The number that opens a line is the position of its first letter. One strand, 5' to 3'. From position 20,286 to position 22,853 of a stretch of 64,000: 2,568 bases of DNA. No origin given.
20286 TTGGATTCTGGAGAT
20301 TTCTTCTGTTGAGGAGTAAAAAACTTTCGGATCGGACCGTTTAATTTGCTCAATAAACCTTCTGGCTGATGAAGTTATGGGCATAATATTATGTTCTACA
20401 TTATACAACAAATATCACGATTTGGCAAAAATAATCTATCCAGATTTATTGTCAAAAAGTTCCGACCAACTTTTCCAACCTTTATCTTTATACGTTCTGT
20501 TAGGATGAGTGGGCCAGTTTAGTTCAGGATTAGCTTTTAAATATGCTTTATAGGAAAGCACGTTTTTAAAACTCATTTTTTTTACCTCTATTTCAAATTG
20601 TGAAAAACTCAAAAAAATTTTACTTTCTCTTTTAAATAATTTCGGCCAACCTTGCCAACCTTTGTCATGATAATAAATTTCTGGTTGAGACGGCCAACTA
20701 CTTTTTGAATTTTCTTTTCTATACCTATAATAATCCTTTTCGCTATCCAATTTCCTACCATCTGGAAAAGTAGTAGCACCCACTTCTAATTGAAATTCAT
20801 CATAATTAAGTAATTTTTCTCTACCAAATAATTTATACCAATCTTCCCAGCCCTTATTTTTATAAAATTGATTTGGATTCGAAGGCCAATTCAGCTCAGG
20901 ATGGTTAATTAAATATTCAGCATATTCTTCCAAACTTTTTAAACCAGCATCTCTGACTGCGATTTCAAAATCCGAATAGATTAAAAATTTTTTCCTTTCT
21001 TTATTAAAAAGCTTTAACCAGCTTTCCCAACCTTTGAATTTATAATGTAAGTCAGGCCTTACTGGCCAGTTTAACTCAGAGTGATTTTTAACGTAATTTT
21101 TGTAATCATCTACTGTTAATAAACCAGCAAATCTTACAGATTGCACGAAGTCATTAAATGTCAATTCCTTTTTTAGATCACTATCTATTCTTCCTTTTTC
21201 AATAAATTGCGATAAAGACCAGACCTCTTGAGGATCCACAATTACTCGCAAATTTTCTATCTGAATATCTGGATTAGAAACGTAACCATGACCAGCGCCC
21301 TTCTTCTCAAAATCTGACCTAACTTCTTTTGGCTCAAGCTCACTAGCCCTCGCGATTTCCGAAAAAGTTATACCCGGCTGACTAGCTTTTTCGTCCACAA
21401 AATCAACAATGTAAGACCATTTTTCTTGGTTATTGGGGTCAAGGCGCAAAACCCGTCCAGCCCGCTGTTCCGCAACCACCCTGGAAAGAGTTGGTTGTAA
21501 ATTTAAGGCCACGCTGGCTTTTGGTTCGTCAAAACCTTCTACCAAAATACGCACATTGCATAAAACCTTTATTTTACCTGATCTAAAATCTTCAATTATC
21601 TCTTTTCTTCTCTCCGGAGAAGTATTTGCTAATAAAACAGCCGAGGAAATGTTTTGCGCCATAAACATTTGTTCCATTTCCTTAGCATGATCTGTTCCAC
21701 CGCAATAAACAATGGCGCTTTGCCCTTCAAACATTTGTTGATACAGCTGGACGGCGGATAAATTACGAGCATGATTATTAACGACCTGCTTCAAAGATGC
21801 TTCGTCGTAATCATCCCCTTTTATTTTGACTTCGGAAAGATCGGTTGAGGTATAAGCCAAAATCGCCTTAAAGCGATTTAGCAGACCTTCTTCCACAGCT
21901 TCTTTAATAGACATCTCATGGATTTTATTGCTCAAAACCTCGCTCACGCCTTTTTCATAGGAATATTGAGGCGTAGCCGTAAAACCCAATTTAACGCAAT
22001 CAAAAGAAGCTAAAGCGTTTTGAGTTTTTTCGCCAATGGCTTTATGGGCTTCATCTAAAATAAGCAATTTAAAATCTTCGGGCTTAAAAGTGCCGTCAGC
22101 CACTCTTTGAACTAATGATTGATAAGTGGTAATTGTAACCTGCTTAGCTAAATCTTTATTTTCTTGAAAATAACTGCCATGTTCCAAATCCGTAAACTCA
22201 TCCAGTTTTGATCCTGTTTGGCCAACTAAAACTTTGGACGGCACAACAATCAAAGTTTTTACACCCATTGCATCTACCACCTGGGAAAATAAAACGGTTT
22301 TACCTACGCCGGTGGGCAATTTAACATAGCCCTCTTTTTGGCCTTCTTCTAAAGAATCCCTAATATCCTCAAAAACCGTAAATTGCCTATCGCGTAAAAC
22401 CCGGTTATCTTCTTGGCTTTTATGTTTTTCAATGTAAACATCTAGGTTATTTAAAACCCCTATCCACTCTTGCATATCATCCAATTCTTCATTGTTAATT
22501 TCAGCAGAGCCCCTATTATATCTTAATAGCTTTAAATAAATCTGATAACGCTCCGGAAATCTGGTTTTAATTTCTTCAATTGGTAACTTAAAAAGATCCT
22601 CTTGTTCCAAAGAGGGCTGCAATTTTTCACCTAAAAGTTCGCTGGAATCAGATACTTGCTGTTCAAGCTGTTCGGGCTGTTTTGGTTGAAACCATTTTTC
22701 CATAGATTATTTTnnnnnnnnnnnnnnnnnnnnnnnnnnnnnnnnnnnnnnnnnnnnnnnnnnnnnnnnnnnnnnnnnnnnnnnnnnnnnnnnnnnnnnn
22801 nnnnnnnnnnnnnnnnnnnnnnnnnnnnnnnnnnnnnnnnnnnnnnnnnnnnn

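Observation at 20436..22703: SF2 helicase with four novel C-terminal tandem KGW repeats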

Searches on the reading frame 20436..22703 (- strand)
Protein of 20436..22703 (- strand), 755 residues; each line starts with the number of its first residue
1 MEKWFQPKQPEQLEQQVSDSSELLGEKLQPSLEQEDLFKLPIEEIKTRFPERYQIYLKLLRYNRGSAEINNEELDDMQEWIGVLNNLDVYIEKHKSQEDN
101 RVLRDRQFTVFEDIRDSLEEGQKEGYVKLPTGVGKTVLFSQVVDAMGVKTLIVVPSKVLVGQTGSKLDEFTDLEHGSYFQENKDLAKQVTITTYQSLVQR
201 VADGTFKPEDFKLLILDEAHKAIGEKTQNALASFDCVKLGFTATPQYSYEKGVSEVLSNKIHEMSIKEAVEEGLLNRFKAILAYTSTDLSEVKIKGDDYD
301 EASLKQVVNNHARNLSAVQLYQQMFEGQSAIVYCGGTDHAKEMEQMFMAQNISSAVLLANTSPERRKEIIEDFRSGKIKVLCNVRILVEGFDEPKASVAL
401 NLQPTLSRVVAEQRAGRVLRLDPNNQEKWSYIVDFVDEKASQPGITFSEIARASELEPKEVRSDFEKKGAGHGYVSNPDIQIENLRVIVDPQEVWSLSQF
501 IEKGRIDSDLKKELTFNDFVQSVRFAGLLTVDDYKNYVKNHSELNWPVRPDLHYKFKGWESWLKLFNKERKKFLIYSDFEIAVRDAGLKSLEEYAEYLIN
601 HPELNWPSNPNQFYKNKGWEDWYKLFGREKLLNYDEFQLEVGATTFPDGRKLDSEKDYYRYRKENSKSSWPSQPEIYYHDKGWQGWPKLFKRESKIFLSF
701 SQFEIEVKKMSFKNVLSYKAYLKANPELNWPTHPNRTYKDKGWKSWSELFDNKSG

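Call 3: search_protein_families(library=pfam, proteins=[window:20436-22703:-], max_evalue=1)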
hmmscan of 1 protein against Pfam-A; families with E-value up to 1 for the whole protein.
window:20436-22703:- (755 aa): 9 families
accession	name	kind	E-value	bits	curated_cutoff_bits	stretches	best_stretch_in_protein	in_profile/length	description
PF04851.21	ResIII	-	2.9e-25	89.5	22.5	1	103-246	4-163/164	Type III restriction enzyme, res subunit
PF00271.37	Helicase_C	-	3e-15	56.9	23.5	1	325-421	13-109/110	Helicase conserved C-terminal domain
PF00270.35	DEAD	-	9.9e-11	42.1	26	1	124-246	16-161/167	DEAD/DEAH box helicase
PF18766.7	SWI2_SNF2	-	1.5e-08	35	26.7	1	107-298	2-203/221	SWI2/SNF2 ATPase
PF07652.20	Flavi_DEAD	-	0.0077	16.7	21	1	131-220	13-105/148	Flavivirus DEAD domain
PF00004.35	AAA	-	0.013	16.4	21.2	1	130-226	6-73/131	ATPase family associated with various cellular activities (AAA)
PF13401.12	AAA_22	-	0.17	12.6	27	1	130-232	13-105/130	AAA domain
PF03705.20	CheR_N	-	0.19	11.9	27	0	571-602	22-53/53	CheR methyltransferase, all-alpha domain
PF18312.6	ScsC_N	-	0.27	11.4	25.8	0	596-604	11-19/34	Copper resistance protein ScsC N-terminal domain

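Call 4: search_protein_families(library=ncbifam, proteins=[window:20436-22703:-], max_evalue=1)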
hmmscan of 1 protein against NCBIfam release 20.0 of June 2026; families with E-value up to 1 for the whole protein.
window:20436-22703:- (755 aa): 21 families
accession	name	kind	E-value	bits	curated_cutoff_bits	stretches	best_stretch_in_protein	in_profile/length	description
NF053632.1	heli_RadD_YejH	equivalog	2.5e-28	98.7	720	1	103-438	3-357/573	DNA repair helicase RadD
NF045503.1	repair_heli_XPB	equivalog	6.8e-25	87.6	610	1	86-431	167-518/548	DNA repair helicase XPB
TIGR04095.1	dnd_restrict_1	equivalog_domain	8.3e-17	61.3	600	2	322-436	273-396/451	DNA phosphorothioation system restriction enzyme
NF046051.1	restrict_EcoAI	equivalog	2.1e-15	56.2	550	1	89-437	144-530/768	EcoAI/FtnUII family type I restriction enzme subunit R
NF010337.0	PRK13766.1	equivalog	4e-14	51.7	610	2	123-268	31-196/781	Hef nuclease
NF003673.1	PRK05298.1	equivalog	3.9e-11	42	743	2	325-398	441-514/653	excinuclease ABC subunit UvrB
TIGR00631.1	uvrb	equivalog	1.9e-09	36.3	750.1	2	107-179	14-86/658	excinuclease ABC subunit UvrB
NF008521.0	PRK11448.1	equivalog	9e-08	30.6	729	1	101-291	412-635/1123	type I restriction-modification system endonuclease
TIGR01054.1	rgy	equivalog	6e-07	27.4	471.7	2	129-174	102-150/1172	reverse gyrase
NF008394.0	PRK11192.1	equivalog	1.3e-06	27.5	507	1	325-416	245-336/441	ATP-dependent RNA helicase SrmB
TIGR00614.1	recQ_fam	subfamily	3.4e-06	26.1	219.8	1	289-384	186-283/470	RecQ family ATP-dependent DNA helicase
NF008744.0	PRK11776.1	equivalog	2.6e-05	23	524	1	288-422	202-337/460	ATP-dependent RNA helicase DbpA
NF041062.1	DpdE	equivalog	0.00011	20.3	500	1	310-425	525-644/1048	protein DpdE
TIGR01389.1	recQ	equivalog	0.00036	19.1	640.2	1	297-394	194-291/591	DNA helicase RecQ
NF041063.1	DpdF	equivalog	0.00037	19.2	550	1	126-204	162-242/813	protein DpdF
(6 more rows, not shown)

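Call 8: search_protein_families(library=phrogs, proteins=[window:20436-22703:-], max_evalue=1)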
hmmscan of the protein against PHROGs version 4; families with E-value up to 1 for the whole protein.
window:20436-22703:- (755 aa): 13 families
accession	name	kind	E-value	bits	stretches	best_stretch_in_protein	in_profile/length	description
phrog_16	-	DNA, RNA and nucleotide metabolism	3.5e-70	238.3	1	38-601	177-700/986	DNA helicase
phrog_9690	-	DNA, RNA and nucleotide metabolism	9.9e-19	68.5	1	181-443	14-276/306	DNA helicase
phrog_16694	-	unknown function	1.5e-14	53.9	2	103-295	275-499/1010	-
phrog_62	-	DNA, RNA and nucleotide metabolism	3.8e-11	42.2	2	67-245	674-849/1881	DNA helicase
phrog_16259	-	DNA, RNA and nucleotide metabolism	1.3e-08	35.5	1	126-242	136-258/330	DNA helicase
phrog_2488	-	DNA, RNA and nucleotide metabolism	4.5e-07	30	1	100-167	16-91/579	DNA helicase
phrog_6819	-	DNA, RNA and nucleotide metabolism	5.2e-06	26.2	1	123-221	37-145/645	Holliday junction branch migration helicase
phrog_27849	-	unknown function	7e-05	22.1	2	347-398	466-517/664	-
phrog_168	-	DNA, RNA and nucleotide metabolism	0.037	14.7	1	95-234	16-123/314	clamp loader of DNA polymerase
phrog_249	-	moron, auxiliary metabolic gene and host takeover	0.077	13.3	1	87-150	96-155/380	porphyrin biosynthesis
phrog_32172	-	unknown function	0.12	13.8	0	573-602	24-53/72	-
phrog_4748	-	unknown function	0.24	12.6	0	148-190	5-47/141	-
phrog_21864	-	unknown function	0.52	11.7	0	275-301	1-27/61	-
